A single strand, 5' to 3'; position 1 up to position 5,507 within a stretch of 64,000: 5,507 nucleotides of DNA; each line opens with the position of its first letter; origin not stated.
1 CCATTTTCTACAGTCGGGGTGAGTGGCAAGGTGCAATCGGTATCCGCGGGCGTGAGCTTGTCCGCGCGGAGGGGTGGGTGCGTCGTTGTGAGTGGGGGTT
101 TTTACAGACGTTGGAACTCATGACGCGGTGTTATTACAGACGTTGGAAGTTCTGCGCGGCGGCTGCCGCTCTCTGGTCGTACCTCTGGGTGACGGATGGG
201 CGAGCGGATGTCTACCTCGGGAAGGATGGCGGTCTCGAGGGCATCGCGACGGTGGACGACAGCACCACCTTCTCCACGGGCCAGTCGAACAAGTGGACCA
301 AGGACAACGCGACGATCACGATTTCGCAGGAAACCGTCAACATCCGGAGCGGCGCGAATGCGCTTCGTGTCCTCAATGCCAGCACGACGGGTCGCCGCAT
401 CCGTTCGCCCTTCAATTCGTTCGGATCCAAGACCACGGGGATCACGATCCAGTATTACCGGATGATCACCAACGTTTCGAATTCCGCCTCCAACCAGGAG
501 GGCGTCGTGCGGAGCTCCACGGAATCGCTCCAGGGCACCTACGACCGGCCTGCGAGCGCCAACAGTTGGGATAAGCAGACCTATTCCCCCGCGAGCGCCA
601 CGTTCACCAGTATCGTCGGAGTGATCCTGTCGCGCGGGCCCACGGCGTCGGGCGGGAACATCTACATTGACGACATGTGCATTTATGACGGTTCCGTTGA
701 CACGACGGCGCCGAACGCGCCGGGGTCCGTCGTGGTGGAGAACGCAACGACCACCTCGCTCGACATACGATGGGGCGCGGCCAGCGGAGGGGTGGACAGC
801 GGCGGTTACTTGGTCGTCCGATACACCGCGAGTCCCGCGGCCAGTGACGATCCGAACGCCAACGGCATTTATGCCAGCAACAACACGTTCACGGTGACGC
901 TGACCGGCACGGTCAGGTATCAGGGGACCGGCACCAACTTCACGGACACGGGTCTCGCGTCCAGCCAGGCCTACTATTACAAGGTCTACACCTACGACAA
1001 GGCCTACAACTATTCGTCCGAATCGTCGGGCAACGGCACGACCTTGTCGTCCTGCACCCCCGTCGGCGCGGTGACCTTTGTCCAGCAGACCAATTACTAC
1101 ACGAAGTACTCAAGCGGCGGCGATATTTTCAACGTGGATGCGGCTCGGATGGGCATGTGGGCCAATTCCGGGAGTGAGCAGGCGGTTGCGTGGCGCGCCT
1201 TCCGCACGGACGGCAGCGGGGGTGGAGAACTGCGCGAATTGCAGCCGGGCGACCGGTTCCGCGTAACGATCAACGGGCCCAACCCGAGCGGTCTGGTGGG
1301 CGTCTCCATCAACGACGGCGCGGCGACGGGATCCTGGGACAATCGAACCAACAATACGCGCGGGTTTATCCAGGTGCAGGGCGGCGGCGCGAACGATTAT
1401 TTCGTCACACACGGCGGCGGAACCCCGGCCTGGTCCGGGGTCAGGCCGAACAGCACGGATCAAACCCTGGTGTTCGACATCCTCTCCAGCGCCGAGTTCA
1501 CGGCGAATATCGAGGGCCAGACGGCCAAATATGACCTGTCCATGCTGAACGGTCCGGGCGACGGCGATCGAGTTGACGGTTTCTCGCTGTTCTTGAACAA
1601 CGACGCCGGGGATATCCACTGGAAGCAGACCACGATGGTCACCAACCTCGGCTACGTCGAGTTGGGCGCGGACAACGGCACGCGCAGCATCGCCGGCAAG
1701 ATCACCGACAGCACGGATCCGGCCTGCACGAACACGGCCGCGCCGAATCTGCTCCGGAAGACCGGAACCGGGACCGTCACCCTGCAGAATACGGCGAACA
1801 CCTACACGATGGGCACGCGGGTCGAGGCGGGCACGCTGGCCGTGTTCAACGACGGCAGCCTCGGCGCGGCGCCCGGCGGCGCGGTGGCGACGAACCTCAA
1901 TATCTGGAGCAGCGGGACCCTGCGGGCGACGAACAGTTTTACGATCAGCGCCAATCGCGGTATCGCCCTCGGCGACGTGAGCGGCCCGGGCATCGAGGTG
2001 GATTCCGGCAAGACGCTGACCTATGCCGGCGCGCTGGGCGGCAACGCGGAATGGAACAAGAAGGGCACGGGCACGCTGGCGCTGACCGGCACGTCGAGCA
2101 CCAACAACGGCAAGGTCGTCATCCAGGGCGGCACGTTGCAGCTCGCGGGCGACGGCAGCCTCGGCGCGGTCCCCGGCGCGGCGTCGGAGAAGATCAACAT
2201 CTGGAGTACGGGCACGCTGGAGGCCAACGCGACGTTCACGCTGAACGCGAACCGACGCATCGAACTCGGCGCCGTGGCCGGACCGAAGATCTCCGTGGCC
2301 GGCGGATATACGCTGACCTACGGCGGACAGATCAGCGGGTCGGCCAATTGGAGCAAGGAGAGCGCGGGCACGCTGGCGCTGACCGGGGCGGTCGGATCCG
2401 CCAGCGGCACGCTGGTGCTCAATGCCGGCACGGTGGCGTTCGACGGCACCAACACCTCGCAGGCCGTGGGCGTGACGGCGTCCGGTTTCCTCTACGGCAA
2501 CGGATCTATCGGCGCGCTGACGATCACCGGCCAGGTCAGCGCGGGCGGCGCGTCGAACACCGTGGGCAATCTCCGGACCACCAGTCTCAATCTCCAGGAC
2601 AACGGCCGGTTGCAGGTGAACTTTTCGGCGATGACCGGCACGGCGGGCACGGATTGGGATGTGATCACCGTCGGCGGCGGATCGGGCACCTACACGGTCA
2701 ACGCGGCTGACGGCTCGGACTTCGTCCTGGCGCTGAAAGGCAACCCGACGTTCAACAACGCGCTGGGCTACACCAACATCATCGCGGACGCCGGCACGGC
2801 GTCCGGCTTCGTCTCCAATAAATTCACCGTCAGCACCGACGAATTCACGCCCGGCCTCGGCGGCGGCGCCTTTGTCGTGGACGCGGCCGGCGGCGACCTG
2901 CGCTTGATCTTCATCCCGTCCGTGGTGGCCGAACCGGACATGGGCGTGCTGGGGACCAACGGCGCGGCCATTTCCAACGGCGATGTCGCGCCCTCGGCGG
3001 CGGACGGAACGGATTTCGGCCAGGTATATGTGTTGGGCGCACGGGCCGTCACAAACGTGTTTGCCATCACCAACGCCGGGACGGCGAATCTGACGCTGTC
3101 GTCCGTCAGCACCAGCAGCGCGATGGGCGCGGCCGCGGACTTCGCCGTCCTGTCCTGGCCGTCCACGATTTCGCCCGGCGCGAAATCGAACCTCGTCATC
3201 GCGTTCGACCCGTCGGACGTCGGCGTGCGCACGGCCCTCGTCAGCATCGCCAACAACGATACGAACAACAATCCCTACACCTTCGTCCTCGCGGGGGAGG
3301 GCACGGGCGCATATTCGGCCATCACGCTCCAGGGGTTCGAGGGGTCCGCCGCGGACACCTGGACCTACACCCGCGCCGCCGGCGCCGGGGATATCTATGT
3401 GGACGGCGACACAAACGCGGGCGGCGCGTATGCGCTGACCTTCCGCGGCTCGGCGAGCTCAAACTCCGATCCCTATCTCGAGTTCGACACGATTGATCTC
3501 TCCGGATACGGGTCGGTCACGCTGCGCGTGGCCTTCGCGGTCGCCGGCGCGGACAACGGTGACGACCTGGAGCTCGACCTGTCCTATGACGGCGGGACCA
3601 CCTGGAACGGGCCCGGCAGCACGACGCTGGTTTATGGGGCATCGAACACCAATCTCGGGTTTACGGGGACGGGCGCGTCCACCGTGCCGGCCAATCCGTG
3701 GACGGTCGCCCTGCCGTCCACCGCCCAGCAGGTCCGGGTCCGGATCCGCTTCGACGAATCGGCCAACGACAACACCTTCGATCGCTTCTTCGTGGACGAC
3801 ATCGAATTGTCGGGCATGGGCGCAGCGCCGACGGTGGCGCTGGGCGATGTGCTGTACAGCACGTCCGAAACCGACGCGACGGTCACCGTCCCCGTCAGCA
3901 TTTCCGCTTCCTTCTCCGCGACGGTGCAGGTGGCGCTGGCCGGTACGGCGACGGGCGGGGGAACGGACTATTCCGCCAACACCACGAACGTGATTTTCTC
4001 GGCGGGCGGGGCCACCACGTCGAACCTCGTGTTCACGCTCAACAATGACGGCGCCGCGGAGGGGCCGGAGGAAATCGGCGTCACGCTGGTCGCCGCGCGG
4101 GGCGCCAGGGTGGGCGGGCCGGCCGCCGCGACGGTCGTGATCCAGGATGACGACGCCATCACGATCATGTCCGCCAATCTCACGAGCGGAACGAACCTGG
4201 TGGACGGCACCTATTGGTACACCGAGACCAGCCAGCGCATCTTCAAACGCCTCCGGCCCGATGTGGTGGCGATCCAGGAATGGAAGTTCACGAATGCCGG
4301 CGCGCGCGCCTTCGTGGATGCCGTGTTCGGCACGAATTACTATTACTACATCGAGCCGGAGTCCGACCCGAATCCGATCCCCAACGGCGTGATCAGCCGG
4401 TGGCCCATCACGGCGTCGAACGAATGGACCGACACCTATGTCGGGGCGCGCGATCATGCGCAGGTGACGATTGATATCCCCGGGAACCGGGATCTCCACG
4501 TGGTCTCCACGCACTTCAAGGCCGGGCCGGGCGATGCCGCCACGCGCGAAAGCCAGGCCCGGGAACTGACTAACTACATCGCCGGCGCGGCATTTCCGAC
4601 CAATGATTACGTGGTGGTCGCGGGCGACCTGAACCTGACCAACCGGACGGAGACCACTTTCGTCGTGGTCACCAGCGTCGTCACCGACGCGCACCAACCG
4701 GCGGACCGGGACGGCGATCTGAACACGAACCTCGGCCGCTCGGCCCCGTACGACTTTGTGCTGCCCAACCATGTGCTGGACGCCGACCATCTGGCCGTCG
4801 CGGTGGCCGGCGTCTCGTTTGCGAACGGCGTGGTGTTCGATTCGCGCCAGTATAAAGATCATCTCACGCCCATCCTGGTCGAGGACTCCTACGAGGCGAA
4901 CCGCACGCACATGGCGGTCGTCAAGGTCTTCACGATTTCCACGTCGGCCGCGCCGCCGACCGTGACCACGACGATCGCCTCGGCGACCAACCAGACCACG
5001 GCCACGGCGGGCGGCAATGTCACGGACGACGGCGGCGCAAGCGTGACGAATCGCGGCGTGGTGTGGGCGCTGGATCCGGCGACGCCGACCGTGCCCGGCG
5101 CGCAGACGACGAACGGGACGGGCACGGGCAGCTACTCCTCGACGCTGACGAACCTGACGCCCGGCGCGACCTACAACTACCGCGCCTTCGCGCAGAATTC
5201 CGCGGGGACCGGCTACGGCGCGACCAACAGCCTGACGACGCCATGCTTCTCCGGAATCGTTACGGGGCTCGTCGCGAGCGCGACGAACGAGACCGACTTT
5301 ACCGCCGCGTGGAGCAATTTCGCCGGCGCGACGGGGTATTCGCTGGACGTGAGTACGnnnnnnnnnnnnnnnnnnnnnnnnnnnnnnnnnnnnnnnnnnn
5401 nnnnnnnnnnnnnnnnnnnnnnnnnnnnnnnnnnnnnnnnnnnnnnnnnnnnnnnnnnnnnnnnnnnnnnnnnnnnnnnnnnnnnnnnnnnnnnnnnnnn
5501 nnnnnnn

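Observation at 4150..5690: EEP domain plus lamin-tail domain embedded in a 5.6k-aa PATR/Calx-beta/MAM scaffold: candidate giant extracellular nuclease or phosphoesterase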

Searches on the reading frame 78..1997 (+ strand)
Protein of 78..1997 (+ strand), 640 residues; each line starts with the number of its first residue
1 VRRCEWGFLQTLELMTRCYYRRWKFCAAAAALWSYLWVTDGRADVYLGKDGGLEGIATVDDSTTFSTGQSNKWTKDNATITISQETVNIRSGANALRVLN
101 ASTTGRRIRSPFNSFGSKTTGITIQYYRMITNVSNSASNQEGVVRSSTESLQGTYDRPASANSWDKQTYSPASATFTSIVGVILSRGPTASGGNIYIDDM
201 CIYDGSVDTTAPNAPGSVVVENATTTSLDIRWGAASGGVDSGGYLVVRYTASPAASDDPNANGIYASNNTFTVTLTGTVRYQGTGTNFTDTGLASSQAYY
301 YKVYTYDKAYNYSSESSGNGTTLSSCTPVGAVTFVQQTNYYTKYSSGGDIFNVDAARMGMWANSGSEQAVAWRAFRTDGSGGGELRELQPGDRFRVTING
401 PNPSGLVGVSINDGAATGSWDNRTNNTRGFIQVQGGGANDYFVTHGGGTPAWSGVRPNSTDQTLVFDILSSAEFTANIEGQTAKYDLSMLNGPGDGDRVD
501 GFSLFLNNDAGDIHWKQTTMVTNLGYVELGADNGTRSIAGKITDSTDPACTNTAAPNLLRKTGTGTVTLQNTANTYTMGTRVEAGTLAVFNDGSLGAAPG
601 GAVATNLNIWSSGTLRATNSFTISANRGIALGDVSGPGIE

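Call 33: search_protein_families(library=pfam, proteins=[window:78-1997:+], max_evalue=0.01)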
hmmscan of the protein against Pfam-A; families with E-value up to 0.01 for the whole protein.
window:78-1997:+ (640 aa): 2 families
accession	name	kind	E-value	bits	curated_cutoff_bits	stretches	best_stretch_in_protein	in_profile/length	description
PF12951.13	PATR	-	1e-07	32.3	27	1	559-589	1-30/30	Passenger-associated-transport-repeat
PF00041.27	fn3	-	0.00023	21.8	25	1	214-312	2-75/84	Fibronectin type III domain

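Call 53: search_protein_families(library=ncbifam, proteins=[window:78-1997:+], max_evalue=0.01)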
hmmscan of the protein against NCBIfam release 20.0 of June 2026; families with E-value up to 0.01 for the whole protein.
window:78-1997:+ (640 aa): 1 family
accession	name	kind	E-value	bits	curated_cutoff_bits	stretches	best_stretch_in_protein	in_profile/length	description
TIGR02601.1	autotrns_rpt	repeat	4.7e-08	32.7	19.85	1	559-589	2-31/32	beta strand repeat protein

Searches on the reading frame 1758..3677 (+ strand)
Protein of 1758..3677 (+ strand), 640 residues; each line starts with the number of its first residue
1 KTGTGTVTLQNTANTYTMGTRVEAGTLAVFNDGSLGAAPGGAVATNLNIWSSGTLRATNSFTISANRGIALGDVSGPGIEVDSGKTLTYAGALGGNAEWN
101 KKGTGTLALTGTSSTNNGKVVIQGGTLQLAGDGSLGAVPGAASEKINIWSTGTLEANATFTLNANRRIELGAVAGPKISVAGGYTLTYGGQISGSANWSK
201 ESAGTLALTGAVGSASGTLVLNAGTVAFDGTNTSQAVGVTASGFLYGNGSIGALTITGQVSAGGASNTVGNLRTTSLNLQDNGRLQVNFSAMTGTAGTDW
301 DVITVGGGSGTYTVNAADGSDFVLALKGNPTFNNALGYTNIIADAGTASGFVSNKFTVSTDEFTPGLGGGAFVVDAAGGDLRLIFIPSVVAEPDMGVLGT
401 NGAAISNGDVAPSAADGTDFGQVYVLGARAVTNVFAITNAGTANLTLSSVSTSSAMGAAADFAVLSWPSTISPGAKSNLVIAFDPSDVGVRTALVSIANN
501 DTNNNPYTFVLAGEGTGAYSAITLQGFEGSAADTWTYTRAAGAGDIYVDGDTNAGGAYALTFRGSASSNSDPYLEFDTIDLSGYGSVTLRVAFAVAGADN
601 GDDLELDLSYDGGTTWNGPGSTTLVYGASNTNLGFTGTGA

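Call 33: search_protein_families(library=pfam, proteins=[window:1758-3677:+], max_evalue=0.01)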
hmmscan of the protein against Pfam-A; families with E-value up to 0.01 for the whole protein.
window:1758-3677:+ (640 aa): 5 families
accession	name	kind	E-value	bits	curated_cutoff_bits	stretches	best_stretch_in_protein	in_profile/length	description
PF12951.13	PATR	-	1.6e-08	34.9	27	2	1-29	3-30/30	Passenger-associated-transport-repeat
PF22544.2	HYDIN_VesB_CFA65-like_Ig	-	1.8e-08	35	25.5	1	418-508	10-94/100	HYDIN/CFA65/VesB-like, Ig-like domain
PF07610.17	DUF1573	-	6.3e-06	26.6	26.1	1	418-512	8-95/98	Protein of unknown function (DUF1573)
PF15780.11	ASH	-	0.0016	19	27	1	420-504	16-95/98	Abnormal spindle-like microcephaly-assoc'd, ASPM-SPD-2-Hydin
PF22073.2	Cep192_D4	-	0.01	16.5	35.5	0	430-515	21-111/112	Cep192 domain 4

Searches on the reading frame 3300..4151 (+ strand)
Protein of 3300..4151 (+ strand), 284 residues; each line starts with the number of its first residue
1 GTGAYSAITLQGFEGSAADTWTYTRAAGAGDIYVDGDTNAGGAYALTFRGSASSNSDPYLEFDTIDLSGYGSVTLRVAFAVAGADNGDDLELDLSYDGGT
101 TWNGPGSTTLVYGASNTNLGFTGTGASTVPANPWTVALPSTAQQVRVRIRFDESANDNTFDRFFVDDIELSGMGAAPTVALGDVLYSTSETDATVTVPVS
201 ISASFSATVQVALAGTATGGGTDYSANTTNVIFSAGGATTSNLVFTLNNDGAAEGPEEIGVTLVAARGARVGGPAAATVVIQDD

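Call 8: search_protein_families(library=pfam, proteins=[window:3300-4151:+], max_evalue=1)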
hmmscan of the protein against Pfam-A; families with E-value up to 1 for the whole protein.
window:3300-4151:+ (284 aa): 2 families
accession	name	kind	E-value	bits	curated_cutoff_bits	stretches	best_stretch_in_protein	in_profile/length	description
PF03160.20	Calx-beta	-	1e-09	38.9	27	1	177-284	6-118/119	Calx-beta domain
PF21471.3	Reelin_subrepeat-B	-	0.0082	16.4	27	1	65-170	32-126/127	Reelin subrepeat B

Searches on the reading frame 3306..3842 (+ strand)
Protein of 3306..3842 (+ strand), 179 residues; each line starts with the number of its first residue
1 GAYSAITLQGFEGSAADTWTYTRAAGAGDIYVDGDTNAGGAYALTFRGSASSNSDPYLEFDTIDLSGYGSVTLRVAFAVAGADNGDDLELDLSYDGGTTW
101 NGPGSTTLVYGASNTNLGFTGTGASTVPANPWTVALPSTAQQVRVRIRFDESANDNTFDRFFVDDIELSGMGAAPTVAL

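Call 75: search_solved_structures(query=window:3306-3842:+, max_evalue=10)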
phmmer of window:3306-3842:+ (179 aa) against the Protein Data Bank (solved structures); distinct sequences matched with E-value up to 10: 3.
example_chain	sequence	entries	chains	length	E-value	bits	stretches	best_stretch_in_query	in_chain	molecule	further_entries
9bll_H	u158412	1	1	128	0.029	17.7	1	9-109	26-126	1301B7 Heavy Chain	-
1rzi_B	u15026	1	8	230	0.071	16.4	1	14-116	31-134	Fab 47e heavy chain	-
4jpw_H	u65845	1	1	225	0.93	12.7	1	41-96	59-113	HEAVY CHAIN OF ANTIBODY 12A21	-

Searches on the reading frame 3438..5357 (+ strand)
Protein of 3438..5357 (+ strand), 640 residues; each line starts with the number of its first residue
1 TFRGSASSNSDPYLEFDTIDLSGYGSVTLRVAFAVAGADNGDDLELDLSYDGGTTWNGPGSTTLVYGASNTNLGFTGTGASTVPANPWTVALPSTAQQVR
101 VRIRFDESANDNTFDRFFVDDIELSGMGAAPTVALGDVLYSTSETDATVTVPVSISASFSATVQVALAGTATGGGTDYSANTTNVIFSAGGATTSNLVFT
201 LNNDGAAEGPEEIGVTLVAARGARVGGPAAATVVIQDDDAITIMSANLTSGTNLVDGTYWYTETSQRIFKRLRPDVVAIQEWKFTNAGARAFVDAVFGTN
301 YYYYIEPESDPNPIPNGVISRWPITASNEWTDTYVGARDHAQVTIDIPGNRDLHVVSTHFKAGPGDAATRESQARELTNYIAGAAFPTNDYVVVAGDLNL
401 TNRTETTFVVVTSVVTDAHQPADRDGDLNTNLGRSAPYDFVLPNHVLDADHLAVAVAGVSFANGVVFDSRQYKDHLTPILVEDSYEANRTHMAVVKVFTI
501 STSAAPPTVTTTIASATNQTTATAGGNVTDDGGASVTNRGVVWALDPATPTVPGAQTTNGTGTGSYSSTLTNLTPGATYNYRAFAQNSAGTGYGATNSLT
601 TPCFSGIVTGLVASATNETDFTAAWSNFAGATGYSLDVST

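Call 33: search_protein_families(library=pfam, proteins=[window:3438-5357:+], max_evalue=0.01)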
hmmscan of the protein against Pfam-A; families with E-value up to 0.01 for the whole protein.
window:3438-5357:+ (640 aa): 4 families
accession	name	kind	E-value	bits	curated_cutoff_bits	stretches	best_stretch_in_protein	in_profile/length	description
PF03160.20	Calx-beta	-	2.2e-09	37.8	27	1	131-239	6-119/119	Calx-beta domain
PF03372.29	Exo_endo_phos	-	1.1e-08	35.5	24.5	1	267-403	24-159/225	Endonuclease/Exonuclease/phosphatase family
PF00041.27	fn3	-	0.00054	20.6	25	1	561-598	47-80/84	Fibronectin type III domain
PF22669.2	Exo_endo_phos2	-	0.0037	17.3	27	1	343-404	120-184/288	Endonuclease/Exonuclease/phosphatase family 2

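Call 53: search_protein_families(library=ncbifam, proteins=[window:3438-5357:+], max_evalue=0.01)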
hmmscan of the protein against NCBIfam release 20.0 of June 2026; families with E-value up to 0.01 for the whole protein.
window:3438-5357:+ (640 aa): 2 families
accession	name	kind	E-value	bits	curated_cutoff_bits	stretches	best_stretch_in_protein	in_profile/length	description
TIGR03395.1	sphingomy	equivalog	9e-05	22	248.2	1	318-409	97-199/286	sphingomyelin phosphodiesterase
NF049889.1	AlphArabdaseBT0360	equivalog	0.00032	19.3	600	1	508-601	36-129/639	arabinan endo-1,5-alpha-L-arabinosidase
